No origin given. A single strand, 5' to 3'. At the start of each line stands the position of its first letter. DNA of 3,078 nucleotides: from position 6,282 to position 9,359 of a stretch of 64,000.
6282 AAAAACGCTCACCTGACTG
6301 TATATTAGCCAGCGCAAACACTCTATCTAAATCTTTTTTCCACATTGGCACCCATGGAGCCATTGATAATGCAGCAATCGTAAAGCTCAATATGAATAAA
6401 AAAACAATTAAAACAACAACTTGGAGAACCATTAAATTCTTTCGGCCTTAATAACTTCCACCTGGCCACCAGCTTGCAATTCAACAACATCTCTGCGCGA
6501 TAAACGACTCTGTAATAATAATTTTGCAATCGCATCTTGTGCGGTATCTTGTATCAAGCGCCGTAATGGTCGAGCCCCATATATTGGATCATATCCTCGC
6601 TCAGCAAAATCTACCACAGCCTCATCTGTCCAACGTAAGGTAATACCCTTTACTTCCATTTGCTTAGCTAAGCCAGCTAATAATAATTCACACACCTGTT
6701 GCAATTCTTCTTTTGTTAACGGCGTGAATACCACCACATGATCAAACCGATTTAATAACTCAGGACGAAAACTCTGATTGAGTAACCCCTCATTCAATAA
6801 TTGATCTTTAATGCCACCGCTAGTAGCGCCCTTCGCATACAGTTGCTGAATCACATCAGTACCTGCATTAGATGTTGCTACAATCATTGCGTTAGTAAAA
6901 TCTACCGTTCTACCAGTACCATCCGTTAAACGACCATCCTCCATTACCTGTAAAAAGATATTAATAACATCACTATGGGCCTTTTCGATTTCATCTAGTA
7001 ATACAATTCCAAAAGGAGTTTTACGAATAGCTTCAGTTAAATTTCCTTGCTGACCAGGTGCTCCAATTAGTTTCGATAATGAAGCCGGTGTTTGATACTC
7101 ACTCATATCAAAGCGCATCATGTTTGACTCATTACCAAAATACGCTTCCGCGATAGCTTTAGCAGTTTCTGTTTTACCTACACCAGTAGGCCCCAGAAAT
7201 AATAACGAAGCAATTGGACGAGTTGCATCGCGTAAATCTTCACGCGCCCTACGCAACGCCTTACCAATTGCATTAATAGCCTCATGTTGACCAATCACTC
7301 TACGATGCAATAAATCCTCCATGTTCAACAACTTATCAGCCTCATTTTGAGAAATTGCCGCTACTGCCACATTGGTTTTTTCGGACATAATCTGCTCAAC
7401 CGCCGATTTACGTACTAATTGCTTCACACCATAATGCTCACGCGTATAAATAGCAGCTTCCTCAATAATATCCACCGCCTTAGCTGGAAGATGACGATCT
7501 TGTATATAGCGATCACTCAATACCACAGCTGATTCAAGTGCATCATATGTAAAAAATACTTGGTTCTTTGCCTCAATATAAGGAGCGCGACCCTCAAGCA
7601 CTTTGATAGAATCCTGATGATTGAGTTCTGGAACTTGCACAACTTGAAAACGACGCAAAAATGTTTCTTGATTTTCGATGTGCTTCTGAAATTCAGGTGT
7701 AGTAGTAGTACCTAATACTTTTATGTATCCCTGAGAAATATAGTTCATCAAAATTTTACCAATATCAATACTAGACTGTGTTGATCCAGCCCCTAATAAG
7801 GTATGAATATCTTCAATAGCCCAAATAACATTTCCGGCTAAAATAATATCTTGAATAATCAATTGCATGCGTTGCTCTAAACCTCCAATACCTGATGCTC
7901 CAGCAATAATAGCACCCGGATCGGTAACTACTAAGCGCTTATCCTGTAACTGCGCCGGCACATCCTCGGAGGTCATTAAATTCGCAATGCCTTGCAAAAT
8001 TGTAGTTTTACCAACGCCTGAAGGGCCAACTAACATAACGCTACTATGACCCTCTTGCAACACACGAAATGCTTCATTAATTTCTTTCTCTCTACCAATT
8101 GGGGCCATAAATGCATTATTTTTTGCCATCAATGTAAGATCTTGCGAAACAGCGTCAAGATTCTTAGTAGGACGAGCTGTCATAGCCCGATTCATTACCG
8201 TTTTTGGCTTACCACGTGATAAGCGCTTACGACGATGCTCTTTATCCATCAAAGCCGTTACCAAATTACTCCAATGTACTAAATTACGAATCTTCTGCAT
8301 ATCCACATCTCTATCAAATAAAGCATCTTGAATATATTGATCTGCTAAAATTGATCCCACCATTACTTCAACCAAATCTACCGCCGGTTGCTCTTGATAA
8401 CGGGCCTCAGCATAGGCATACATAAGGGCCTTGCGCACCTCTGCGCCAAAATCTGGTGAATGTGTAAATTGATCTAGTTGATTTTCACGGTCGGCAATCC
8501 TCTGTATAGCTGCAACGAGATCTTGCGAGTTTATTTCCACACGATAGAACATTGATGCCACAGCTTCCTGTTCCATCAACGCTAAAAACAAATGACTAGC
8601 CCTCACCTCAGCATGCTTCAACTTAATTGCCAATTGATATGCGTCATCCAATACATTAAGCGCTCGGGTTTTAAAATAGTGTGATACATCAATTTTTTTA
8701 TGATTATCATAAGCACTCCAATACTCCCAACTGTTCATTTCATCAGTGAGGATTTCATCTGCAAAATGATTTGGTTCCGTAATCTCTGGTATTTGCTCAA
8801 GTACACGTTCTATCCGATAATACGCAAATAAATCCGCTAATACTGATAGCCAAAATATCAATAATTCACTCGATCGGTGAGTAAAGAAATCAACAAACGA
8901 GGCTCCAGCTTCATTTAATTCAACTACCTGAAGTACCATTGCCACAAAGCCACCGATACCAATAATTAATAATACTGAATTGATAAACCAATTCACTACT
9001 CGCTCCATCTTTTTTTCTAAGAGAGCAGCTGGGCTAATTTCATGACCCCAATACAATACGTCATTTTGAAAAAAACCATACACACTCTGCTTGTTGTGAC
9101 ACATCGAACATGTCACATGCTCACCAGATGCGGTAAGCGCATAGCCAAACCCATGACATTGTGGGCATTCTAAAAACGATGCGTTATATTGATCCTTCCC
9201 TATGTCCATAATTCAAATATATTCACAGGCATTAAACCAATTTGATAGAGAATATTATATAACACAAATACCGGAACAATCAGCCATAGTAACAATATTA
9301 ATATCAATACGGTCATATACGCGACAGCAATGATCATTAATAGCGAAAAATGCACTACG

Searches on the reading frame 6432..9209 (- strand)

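Call 23: search_protein_families(library=pfam, proteins=[window:6432-9209:-], max_evalue=0.001)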
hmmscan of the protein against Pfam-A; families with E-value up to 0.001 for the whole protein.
window:6432-9209:- (925 aa): 34 families (the best 25 are shown)
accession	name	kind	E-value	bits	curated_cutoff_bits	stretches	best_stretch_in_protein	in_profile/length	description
PF07724.20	AAA_2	-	4.5e-52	176.9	27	1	664-824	1-165/166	AAA domain (Cdc48 subfamily)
PF10431.15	ClpB_D2-small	-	1.2e-20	73.8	21.9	1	831-910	1-80/81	C-terminal, D2-small domain, of ClpB protein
PF07728.20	AAA_5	-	8.2e-18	65.2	22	1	669-783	2-124/139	AAA domain (dynein-related subfamily)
PF00004.35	AAA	-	3.2e-16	60.4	21.2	2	669-783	1-111/131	ATPase family associated with various cellular activities (AAA)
PF17871.7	AAA_lid_9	-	5.9e-13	49.1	22.8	1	531-598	2-69/104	AAA lid domain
PF00158.32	Sigma54_activat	-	1.7e-10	41.3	20.2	1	650-784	6-146/168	Sigma-54 interaction domain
PF13191.12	AAA_16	-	3.4e-09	37.9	32.6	1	371-414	3-50/167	AAA ATPase domain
PF12775.13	AAA_7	-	1.7e-08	34.7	25.8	0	378-416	23-61/181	P-loop containing dynein motor region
PF20720.3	nSTAND3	-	9e-08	32.4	27.2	0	375-415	5-44/155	Novel STAND NTPase 3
PF01078.27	Mg_chelatase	-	1.5e-07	31.4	20.3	0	375-415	9-49/207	Magnesium chelatase, subunit ChlI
PF13401.12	AAA_22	-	2.6e-07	31.4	27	0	387-415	4-32/130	AAA domain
PF00005.33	ABC_tran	-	1.9e-06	28.9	25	0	390-414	13-37/137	ABC transporter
PF13604.12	AAA_30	-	3.1e-06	27.5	27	0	382-416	12-46/191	AAA domain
PF00437.27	T2SSE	-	4.4e-06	26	24.9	0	374-417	128-171/370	Type II/IV secretion system protein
PF05496.18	RuvB_N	-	6.3e-06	26.5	27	0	639-761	10-113/159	Holliday junction DNA helicase RuvB P-loop domain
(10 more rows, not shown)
